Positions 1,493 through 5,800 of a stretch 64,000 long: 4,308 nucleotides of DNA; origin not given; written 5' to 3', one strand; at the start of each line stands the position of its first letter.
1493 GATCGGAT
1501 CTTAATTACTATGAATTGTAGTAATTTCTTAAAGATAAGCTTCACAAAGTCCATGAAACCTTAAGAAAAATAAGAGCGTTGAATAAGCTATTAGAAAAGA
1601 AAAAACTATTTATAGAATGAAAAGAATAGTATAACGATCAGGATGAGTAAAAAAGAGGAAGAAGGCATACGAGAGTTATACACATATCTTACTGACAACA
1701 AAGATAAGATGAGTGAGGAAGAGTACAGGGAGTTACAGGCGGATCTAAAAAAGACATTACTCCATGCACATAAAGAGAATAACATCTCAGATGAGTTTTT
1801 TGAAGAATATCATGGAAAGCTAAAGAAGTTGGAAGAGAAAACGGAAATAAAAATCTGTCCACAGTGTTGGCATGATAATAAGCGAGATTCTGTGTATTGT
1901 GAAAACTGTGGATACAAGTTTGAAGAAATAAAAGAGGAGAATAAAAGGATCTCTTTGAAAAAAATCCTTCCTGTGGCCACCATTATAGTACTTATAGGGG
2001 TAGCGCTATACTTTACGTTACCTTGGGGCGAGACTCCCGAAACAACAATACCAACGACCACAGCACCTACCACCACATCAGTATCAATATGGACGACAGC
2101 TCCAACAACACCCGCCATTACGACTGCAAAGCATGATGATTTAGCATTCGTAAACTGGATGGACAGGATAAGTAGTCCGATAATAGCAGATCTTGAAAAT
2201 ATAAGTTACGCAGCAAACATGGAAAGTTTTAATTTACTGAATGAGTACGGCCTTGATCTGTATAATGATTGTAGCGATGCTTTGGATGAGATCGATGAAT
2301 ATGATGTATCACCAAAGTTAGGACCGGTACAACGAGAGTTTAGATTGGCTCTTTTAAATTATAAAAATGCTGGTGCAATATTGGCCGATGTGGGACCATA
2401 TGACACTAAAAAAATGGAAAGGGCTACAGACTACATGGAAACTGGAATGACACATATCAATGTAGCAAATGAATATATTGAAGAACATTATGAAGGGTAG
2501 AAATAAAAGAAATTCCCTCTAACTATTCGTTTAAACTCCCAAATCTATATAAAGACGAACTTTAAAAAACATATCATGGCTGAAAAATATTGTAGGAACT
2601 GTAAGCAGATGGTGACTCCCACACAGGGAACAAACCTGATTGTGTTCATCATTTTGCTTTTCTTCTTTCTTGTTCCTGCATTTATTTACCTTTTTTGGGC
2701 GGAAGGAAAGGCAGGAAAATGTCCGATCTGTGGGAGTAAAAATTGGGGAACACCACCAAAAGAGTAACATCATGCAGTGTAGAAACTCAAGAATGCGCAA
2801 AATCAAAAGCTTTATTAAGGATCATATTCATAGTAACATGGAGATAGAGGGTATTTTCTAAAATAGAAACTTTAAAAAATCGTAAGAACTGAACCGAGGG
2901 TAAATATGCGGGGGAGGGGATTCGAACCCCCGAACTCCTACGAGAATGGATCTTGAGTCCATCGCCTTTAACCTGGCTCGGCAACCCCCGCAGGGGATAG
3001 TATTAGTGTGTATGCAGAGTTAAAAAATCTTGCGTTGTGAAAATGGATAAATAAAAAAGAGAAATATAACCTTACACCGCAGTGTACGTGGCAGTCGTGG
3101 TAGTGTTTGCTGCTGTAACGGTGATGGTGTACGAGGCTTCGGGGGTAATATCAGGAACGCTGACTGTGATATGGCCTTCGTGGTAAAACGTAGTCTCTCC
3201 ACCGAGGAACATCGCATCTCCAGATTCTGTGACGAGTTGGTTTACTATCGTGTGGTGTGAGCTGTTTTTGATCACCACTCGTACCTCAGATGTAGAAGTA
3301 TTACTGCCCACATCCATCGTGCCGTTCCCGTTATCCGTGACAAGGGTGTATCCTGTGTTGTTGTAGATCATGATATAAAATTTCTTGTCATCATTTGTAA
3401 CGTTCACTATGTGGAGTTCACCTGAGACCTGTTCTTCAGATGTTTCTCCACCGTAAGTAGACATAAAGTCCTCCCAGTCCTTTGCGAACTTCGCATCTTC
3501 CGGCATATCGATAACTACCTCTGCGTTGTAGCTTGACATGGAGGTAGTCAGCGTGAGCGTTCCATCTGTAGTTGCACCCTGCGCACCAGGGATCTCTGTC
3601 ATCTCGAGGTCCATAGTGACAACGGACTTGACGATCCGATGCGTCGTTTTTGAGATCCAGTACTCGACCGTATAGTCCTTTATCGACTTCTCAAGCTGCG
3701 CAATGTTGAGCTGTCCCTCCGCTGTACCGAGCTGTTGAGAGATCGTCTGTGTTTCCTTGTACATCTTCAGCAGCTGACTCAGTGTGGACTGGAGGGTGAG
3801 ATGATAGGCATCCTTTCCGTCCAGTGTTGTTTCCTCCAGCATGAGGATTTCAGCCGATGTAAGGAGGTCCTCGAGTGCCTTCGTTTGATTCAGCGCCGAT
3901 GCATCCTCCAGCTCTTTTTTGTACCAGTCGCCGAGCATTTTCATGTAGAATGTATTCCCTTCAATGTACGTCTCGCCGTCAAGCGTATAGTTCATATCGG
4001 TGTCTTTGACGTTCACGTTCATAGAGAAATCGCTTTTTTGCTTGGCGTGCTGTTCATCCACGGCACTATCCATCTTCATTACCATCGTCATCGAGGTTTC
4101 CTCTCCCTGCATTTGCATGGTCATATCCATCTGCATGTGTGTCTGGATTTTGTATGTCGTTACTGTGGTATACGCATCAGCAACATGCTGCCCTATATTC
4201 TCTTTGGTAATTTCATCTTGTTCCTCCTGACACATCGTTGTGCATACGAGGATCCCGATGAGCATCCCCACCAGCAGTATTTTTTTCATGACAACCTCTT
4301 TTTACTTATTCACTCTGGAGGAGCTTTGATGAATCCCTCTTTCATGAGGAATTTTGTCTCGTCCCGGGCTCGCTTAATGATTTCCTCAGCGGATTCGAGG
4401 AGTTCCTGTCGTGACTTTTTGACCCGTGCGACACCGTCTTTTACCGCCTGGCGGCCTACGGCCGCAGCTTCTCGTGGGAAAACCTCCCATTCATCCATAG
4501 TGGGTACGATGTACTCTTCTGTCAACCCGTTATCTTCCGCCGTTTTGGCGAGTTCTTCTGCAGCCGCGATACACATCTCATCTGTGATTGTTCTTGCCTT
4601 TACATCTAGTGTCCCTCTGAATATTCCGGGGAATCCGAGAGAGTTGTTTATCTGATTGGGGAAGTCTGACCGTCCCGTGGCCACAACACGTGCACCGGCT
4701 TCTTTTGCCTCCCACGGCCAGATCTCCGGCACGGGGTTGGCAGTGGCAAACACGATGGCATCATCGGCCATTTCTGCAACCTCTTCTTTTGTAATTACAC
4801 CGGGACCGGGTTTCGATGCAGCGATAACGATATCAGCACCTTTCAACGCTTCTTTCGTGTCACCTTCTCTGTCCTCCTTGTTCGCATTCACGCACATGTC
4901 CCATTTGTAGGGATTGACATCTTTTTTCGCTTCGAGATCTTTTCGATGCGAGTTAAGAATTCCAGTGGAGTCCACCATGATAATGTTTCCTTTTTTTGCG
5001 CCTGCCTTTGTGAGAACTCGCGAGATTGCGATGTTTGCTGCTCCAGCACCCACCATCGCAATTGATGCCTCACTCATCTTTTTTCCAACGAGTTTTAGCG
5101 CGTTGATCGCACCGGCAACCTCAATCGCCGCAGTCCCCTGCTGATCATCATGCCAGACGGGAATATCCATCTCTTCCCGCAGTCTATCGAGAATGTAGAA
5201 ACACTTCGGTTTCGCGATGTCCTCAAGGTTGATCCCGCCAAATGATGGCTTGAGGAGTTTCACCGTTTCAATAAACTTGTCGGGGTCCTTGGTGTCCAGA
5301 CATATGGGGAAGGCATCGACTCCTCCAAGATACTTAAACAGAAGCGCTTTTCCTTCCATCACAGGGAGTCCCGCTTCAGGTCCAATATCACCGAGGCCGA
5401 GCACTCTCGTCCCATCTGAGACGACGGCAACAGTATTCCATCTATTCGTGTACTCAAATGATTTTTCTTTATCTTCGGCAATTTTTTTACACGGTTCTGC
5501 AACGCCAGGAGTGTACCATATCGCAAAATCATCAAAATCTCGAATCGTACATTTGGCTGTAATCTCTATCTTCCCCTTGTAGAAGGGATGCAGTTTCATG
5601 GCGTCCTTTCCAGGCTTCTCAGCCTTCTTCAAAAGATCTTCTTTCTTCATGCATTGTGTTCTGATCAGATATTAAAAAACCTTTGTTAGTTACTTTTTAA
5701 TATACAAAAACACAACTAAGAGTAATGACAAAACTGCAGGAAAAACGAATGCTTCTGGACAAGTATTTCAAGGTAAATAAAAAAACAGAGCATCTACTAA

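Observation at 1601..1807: IR-B: near-identical duplicate of a promoter-proximal region plus N-terminal coding module, inverted, at 56078..56283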

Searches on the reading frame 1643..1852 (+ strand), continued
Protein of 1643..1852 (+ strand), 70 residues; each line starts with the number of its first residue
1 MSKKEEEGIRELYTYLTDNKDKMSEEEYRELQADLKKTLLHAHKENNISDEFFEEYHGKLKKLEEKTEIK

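Call 82: list_cluster_members(proteins=[P0005, P0006, P0009, P0011, P0012, P0013, P0014, P0018, P0017, P0020])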
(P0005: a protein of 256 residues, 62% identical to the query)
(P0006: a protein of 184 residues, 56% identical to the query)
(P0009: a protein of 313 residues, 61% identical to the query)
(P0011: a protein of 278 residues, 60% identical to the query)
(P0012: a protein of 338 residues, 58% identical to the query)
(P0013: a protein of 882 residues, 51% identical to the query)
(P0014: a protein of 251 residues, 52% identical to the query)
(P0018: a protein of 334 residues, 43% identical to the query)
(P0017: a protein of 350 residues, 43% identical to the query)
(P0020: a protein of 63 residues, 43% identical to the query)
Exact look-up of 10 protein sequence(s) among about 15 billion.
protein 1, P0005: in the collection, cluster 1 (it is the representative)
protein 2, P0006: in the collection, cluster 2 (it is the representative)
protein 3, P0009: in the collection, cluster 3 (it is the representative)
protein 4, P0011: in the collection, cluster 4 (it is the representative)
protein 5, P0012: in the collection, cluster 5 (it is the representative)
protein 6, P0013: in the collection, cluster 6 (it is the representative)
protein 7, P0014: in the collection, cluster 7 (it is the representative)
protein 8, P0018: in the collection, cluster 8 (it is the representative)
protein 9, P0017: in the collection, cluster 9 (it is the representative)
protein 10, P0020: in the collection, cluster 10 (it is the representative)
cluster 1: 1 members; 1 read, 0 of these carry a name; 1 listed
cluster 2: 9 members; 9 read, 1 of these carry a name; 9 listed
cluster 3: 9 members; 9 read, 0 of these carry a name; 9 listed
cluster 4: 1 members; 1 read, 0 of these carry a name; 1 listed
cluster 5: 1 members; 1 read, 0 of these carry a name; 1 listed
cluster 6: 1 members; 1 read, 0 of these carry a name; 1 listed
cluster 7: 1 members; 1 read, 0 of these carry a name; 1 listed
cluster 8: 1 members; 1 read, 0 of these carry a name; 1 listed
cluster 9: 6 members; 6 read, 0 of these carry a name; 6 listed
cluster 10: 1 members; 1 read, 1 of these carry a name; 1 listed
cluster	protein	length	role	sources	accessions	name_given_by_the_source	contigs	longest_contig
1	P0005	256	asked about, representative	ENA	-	-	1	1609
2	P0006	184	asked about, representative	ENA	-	-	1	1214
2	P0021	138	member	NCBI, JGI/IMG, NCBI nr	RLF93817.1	hypothetical protein DRN50_06615 [Thermococci archaeon] | MAG: hypothetical protein DRN50_06615 [Thermococci archaeon]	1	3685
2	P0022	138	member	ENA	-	-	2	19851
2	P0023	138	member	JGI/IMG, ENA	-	-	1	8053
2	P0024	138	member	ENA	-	-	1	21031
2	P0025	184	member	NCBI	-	-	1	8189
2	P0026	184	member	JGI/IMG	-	-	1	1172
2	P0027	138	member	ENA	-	-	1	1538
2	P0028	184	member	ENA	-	-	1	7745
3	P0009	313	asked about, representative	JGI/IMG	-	-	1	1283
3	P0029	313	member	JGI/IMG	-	-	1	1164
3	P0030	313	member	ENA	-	-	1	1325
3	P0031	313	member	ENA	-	-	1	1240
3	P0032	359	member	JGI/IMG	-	-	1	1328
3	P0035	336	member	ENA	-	-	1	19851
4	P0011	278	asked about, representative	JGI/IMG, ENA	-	-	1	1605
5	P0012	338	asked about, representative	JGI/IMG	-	-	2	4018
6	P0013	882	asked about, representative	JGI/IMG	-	-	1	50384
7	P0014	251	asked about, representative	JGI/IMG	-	-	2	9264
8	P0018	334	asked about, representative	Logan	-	-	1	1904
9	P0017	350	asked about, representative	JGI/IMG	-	-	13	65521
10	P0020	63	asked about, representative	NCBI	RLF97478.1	hypothetical protein DRN58_08725, partial [Thermococci archaeon]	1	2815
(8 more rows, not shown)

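Call 83: find_encoding_contigs(protein=P0035, flank=10000, max_places=3)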
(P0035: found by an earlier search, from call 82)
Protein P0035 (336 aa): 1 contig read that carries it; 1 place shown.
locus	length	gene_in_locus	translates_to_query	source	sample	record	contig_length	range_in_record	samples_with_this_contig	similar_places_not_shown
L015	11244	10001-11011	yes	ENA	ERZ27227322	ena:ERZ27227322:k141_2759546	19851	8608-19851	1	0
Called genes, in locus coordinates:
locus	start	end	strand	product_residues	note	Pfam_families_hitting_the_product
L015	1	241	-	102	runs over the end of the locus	PF00338:Ribosomal_S10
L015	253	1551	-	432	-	PF00009:GTP_EFTU, PF01926:MMR_HSR1 (weak), PF03144:GTP_EFTU_D2, PF03143:GTP_EFTU_D3, PF22594:GTP-eEF1A_C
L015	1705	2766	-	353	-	PF00248:Aldo_ket_red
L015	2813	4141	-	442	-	PF01554:MatE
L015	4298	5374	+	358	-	PF00144:Beta-lactamase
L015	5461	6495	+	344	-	PF01547:SBP_bac_1, PF13416:SBP_bac_8, PF13531:SBP_bac_11, PF13343:SBP_bac_6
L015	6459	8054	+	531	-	PF00528:BPD_transp_1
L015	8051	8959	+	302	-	PF00005:ABC_tran, PF13304:AAA_21 (weak)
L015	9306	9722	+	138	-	-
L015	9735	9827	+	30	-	-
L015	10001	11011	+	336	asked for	-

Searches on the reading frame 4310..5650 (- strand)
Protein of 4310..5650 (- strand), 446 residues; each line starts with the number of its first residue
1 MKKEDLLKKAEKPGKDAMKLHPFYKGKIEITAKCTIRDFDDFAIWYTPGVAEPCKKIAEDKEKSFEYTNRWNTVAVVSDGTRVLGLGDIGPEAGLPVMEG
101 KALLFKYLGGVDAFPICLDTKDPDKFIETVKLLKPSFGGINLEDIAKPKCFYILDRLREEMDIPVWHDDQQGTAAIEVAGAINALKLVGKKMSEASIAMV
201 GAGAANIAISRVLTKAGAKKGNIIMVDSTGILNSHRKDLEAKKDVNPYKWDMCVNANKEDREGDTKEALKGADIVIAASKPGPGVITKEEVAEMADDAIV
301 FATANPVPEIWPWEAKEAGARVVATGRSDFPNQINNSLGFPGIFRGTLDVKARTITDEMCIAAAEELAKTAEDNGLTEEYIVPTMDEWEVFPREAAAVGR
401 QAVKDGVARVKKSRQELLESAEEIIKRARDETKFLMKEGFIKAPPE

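Call 11: search_protein_families(library=pfam, proteins=[window:4310-5650:-], max_evalue=0.001)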
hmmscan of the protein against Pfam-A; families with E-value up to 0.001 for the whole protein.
window:4310-5650:- (446 aa): 2 families
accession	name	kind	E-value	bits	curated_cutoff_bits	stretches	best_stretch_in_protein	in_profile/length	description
PF00390.24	malic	-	8e-33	114.2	23.1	1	26-158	2-182/182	Malic enzyme, N-terminal domain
PF03949.21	Malic_M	-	6.2e-25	88.4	23.5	1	171-392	2-246/258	Malic enzyme, NAD binding domain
